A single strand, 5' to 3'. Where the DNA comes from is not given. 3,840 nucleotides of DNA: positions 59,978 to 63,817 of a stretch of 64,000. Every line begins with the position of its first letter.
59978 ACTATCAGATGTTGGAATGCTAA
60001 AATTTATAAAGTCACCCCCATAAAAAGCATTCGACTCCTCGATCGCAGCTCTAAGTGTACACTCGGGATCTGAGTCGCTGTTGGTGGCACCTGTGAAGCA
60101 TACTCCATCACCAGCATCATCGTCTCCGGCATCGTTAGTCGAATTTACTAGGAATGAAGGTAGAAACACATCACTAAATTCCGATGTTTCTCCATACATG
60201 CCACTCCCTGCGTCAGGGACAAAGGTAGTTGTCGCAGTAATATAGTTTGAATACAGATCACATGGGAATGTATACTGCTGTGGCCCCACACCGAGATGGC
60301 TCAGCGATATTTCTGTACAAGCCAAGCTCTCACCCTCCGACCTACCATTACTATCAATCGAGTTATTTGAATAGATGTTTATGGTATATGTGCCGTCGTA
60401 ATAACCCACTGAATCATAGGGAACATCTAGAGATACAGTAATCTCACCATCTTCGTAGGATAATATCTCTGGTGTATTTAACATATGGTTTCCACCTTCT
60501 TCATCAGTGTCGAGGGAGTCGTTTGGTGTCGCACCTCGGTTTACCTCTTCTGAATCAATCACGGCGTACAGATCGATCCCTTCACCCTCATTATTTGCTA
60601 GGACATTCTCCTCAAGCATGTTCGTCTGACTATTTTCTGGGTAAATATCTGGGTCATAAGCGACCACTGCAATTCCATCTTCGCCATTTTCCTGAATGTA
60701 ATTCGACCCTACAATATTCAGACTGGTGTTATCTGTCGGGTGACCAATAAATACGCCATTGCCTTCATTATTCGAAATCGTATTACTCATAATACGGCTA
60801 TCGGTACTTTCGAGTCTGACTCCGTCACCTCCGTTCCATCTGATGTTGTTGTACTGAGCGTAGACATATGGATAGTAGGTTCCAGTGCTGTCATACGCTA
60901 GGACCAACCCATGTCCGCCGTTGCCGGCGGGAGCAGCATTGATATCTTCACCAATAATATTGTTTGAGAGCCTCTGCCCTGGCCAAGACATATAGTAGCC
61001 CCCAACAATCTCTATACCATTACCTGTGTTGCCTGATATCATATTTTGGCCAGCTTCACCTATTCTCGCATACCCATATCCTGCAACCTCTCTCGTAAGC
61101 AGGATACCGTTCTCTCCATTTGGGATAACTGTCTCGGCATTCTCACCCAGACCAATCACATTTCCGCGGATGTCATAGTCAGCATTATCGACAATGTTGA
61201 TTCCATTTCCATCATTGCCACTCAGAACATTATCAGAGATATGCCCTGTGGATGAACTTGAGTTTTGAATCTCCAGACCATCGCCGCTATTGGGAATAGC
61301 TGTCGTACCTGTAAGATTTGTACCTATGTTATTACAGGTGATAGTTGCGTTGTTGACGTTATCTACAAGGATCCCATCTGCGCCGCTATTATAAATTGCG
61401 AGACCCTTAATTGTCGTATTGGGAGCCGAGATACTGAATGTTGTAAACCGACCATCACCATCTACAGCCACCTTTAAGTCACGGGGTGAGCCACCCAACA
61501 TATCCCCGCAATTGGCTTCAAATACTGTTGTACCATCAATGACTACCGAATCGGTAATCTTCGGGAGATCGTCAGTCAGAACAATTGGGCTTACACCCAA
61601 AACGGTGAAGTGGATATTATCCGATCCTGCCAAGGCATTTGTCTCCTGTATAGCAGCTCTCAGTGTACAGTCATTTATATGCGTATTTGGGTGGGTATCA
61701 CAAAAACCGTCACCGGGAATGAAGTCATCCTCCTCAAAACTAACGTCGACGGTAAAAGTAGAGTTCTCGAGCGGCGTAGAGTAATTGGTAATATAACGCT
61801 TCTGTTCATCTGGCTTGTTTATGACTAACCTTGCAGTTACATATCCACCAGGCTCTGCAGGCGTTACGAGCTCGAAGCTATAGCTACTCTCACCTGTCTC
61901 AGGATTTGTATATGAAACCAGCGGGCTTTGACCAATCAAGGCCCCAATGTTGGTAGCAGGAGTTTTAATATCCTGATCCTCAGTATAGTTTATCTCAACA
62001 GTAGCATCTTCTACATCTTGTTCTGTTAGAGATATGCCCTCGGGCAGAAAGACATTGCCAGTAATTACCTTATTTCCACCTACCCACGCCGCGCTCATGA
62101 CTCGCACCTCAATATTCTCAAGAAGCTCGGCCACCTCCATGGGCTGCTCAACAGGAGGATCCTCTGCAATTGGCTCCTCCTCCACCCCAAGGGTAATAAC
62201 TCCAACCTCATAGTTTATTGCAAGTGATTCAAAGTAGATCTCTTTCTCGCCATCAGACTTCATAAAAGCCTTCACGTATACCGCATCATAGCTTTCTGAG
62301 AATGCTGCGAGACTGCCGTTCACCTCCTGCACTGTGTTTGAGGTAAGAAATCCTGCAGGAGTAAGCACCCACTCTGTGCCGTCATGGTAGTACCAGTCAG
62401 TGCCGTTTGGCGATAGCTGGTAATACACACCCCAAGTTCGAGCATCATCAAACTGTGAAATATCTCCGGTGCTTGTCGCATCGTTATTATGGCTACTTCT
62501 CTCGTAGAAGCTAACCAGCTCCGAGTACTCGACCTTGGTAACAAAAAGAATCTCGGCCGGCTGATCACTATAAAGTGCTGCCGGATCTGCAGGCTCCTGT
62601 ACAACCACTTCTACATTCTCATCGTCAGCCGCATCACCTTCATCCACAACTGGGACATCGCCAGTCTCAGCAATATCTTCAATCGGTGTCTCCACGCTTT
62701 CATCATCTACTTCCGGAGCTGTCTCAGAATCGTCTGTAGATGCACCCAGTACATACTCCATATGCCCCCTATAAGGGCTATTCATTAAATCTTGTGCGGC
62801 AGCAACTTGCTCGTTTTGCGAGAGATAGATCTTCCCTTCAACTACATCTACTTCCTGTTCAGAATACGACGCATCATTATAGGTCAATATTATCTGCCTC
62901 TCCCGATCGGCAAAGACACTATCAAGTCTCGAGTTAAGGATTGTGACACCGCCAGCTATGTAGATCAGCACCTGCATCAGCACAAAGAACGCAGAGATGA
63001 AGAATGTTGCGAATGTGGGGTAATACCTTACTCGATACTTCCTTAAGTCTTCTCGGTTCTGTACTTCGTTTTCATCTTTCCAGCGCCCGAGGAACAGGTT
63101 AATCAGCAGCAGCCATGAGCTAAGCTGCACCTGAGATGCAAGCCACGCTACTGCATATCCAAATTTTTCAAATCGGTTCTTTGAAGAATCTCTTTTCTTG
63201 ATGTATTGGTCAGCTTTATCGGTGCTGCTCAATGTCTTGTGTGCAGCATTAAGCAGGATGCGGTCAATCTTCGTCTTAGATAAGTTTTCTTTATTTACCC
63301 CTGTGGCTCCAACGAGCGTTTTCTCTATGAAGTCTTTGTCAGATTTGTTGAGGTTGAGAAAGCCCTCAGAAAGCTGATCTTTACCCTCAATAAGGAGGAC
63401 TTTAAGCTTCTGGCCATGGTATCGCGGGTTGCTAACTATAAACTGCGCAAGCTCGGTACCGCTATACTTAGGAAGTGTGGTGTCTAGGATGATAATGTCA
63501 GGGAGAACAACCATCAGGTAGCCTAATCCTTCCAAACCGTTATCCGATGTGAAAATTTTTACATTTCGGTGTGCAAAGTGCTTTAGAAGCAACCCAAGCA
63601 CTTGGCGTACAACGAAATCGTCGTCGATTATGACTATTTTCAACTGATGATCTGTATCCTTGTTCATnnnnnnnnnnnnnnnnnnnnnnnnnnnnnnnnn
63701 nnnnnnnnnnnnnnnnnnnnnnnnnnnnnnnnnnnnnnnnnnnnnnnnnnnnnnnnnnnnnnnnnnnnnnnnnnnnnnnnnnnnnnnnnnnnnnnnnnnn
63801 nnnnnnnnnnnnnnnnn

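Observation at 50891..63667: A response-regulator receiver domain fused to a 4,000-aa membrane-anchored beta-helix / CSLREA / cadherin-like giant protein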

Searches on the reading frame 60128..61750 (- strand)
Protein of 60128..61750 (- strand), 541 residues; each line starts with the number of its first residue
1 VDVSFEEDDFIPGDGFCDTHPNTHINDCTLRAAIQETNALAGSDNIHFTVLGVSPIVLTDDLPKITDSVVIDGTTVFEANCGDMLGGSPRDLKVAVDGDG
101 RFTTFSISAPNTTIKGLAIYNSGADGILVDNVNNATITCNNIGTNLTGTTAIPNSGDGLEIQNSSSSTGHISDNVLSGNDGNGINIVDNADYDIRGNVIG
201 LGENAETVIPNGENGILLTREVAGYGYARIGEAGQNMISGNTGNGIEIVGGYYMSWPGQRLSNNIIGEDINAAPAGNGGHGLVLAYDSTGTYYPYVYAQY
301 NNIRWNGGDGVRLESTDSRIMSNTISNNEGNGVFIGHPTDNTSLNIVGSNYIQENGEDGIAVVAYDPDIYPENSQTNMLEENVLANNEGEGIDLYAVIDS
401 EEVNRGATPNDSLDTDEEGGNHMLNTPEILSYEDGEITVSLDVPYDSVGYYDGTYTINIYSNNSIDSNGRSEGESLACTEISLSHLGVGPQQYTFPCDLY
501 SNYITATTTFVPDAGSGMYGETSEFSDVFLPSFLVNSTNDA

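Call 25: search_protein_families(library=pfam, proteins=[window:60128-61750:-], max_evalue=0.01)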
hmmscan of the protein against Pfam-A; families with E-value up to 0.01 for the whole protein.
window:60128-61750:- (541 aa): 2 families
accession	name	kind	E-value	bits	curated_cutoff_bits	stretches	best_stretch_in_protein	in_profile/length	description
PF13229.12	Beta_helix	-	9.9e-15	55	25.9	3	277-395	21-121/158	Right handed beta helix region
PF05048.19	NosD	-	9.3e-05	22.4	23.6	0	301-387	97-172/212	Periplasmic copper-binding protein (NosD)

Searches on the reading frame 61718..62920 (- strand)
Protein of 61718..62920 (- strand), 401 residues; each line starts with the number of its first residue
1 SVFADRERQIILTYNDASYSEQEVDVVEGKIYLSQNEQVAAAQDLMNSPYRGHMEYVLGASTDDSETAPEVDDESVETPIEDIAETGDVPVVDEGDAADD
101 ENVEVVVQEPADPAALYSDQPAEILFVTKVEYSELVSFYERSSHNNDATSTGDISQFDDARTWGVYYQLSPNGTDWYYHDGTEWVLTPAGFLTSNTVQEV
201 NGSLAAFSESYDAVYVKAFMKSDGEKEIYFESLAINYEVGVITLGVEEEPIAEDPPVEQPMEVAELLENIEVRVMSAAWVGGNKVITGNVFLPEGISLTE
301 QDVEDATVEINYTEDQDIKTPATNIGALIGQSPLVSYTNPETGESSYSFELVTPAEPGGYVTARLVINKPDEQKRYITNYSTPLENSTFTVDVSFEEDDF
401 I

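Call 25: search_protein_families(library=pfam, proteins=[window:61718-62920:-], max_evalue=0.01)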
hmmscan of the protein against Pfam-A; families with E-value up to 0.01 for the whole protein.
window:61718-62920:- (401 aa): 0 families

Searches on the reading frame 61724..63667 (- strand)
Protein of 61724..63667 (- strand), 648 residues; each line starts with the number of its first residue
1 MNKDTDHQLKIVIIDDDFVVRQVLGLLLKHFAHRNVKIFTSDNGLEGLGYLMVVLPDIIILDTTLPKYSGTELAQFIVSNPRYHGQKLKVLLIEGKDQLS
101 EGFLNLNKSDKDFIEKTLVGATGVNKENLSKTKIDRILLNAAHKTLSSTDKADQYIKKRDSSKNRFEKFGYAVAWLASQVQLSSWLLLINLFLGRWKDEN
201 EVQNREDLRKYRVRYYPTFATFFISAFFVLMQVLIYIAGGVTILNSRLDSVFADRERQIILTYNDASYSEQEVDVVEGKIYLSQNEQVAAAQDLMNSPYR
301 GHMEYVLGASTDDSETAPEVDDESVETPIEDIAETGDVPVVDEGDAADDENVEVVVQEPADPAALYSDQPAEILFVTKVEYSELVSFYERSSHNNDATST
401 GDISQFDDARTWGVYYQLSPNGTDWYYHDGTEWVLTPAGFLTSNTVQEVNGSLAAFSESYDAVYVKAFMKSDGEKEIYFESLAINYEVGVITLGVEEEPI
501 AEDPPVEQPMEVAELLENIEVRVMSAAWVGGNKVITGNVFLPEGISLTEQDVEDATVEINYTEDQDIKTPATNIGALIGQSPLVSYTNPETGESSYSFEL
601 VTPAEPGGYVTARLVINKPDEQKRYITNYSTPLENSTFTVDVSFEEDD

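Call 11: find_homologous_proteins(query=window:61724-63667:-, max_evalue=0.001)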
Query seq(648 aa) (648 aa): 9 proteins with E <= 0.001 among 8000 candidates.
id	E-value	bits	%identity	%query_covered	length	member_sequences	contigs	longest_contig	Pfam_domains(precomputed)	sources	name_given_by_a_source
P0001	1.5e-88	316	50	40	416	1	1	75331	PF00072.31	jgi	jgi:CheY-like chemotaxis protein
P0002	2.5e-63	233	30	99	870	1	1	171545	-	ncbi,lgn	-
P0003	1.4e-53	201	35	38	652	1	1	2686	PF02095.22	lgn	-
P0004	4.2e-51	192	30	89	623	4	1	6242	PF00072.31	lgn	-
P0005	1.2e-50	191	27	95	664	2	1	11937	PF00072.31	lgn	-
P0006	1.8e-44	170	30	43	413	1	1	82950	PF00072.31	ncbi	-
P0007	1.8e-42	164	32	43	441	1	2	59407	PF00072.31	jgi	jgi:CheY-like chemotaxis protein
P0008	1.7e-35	141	34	40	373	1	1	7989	PF00072.31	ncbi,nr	ncbi:response regulator, partial [Candidatus Dojkabacteria bacterium]|nr:response regulator [Candida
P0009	1.4e-26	111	31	38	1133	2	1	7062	PF00072.31,PF22116.2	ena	-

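Call 16: find_encoding_contigs(protein=P0002, flank=10000, max_places=3)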
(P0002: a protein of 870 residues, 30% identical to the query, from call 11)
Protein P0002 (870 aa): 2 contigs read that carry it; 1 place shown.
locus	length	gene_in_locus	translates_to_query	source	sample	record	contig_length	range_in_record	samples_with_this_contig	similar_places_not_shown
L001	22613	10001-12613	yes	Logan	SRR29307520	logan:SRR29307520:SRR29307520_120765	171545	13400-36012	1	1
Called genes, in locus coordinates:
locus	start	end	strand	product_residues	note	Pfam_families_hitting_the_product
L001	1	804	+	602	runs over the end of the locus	PF04773:FecR, PF09136:Glucodextran_B (weak), PF00041:fn3 (weak)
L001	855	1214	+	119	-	-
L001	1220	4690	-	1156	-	PF00704:Glyco_hydro_18, PF01522:Polysacc_deac_1, PF03142:Chitin_synth_2 (faint), PF13506:Glyco_transf_21, PF00535:Glycos_transf_2, PF10111:Glyco_tranf_2_2 (weak), PF13641:Glyco_tranf_2_3, PF13632:Glyco_trans_2_3, +1 more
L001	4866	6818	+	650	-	PF10102:DUF2341, PF13385:Laminin_G_3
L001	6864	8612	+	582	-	-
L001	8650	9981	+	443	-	PF11797:WxLIP_HBD (faint), PF07705:CARDB (weak)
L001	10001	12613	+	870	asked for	-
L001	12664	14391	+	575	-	PF14520:HHH_5 (faint), PF14716:HHH_8, PF14792:DNA_pol_B_palm (weak), PF14791:DNA_pol_B_thumb, PF02811:PHP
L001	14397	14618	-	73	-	PF04070:DUF378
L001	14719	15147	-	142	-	PF10025:DUF2267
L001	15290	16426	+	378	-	PF01757:Acyl_transf_3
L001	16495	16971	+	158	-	PF05974:DUF892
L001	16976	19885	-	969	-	PF13506:Glyco_transf_21 (weak), PF00535:Glycos_transf_2, PF13641:Glyco_tranf_2_3, PF13632:Glyco_trans_2_3, PF13229:Beta_helix, PF05048:NosD, PF13229:Beta_helix, PF05048:NosD, +1 more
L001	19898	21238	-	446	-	PF15892:BNR_4 (faint), PF13088:BNR_2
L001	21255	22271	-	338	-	PF03721:UDPG_MGDP_dh_N, PF00984:UDPG_MGDP_dh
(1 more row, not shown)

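Call 50: find_encoding_contigs(protein=P0001, flank=10000, max_places=2)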
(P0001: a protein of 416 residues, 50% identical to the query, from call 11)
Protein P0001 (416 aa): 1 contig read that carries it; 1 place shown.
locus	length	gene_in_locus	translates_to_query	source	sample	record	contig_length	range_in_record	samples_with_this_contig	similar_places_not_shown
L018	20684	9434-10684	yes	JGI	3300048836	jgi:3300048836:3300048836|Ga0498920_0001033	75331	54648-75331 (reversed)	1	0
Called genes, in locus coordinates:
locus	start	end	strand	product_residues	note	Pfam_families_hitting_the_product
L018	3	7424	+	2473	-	?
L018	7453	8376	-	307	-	-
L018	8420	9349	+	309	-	PF24827:AstE_AspA_cat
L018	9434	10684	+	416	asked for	PF00072:Response_reg (weak)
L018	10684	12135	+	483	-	PF02308:MgtC, PF13194:DUF4010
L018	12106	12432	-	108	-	-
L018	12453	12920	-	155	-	-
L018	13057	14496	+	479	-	PF01743:PolyA_pol, PF12627:PolyA_pol_RNAbd, PF01966:HD, PF13735:tRNA_NucTran2_2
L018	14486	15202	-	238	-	PF03372:Exo_endo_phos (weak)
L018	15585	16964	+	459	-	PF00753:Lactamase_B, PF12706:Lactamase_B_2 (weak), PF16661:Lactamase_B_6 (weak), PF23023:Anti-Pycsar_Apyc1 (faint), PF10996:Beta-Casp, PF07521:RMMBL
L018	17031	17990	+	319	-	PF01008:IF-2B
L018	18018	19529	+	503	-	PF00591:Glycos_transf_3, PF07831:PYNP_C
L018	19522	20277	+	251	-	PF00072:Response_reg (weak)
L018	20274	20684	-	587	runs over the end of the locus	-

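Call 51: find_encoding_contigs(protein=P0006, flank=10000, max_places=2)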
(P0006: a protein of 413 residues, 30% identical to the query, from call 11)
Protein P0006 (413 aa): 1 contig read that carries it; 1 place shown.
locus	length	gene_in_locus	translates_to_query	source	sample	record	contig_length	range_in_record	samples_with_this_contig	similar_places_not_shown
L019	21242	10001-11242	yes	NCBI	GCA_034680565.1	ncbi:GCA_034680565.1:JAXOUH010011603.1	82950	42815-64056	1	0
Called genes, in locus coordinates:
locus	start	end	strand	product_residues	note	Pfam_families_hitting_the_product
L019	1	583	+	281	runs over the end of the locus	-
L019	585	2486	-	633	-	-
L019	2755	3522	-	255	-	-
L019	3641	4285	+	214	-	PF01726:LexA_DNA_bind, PF00717:Peptidase_S24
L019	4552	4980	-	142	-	PF02600:DsbB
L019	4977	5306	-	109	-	-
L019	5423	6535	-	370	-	PF02618:YceG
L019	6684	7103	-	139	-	PF03652:RuvX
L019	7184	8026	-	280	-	PF01510:Amidase_2, PF06005:ZapB (faint), PF28175:T4SS_LegC2C7 (weak)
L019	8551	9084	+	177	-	PF00156:Pribosyltran (weak)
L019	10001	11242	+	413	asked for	PF00072:Response_reg (weak)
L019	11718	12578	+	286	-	PF02096:60KD_IMP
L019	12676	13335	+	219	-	PF01386:Ribosomal_L25p, PF14693:Ribosomal_TL5_C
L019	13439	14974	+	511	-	-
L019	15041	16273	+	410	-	PF00004:AAA, PF07724:AAA_2 (weak), PF22667:Lon_lid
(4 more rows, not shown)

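Call 52: find_encoding_contigs(protein=P0007, flank=10000, max_places=2)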
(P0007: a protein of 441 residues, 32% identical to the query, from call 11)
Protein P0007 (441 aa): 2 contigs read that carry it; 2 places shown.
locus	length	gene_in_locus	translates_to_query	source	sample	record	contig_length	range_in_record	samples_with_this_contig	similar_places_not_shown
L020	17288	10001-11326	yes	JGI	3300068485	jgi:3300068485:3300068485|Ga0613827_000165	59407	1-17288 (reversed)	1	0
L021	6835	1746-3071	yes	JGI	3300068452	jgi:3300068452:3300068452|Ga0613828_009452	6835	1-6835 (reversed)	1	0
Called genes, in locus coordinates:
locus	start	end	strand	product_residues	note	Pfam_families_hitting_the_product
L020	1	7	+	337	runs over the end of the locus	PF05167:DUF711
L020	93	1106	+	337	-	PF02661:Fic, PF01978:TrmB, PF12802:MarR_2, PF01047:MarR (weak)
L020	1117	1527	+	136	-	-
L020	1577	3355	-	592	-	PF00133:tRNA-synt_1, PF09334:tRNA-synt_1g, PF08264:Anticodon_1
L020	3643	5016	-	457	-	PF01139:RtcB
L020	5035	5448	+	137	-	-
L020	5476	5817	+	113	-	-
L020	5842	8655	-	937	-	-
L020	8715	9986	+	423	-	-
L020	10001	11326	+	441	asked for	PF00072:Response_reg (weak)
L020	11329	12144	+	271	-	PF00072:Response_reg (weak)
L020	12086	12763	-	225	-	PF03167:UDG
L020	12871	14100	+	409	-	PF00575:S1, PF23459:S1_RRP5 (faint), PF00575:S1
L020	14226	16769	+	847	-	PF02861:Clp_N, PF23569:NBD_SMAX1, PF00004:AAA, PF17871:AAA_lid_9, PF00158:Sigma54_activat, PF00004:AAA, PF07724:AAA_2, PF07728:AAA_5, +10 more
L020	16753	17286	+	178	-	?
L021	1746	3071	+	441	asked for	PF00072:Response_reg (weak)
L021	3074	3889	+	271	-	PF00072:Response_reg (weak)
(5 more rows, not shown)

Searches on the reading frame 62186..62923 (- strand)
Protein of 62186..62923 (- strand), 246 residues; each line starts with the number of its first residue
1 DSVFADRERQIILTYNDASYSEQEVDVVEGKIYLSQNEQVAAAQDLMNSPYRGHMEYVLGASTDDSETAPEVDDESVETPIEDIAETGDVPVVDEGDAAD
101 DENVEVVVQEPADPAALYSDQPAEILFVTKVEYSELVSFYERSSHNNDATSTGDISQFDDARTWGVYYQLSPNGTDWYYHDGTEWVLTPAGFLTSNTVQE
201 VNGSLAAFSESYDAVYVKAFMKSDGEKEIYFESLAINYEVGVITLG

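Call 66: predict_structure(alignment_id=A2)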
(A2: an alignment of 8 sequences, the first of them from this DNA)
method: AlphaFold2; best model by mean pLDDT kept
length: 246 residues; sequences in the alignment: 8
mean_pLDDT: 75.1   pTM: 0.66
mean pLDDT of the five models: 75.1, 71.2, 63.6, 62.3, 56.3
residues with pLDDT >= 90: 110; 70-90: 40; 50-70: 35; < 50: 61
segments of 3 or more residues with pLDDT < 50: 1-3, 52-69, 73-79, 81-97, 100-112, 244-246
pLDDT, mean of each block of 10 residues (from residue 1): 58 91 89 81 65 48 47 47 39 43 44 65 92 94 93 76 88 96 93 93 94 95 90 94 53
secondary structure, 60 per line:
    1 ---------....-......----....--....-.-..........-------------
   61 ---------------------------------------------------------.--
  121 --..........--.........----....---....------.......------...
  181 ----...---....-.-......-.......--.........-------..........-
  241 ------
elements in order: E10-13 E18-20 E25-28 E31-34 H38-47 E123-132 E135-143 H148-151 H155-158 E165-171 E178-180 E185-187 H191-194 H198-203 H205-211 E214-222 E230-239
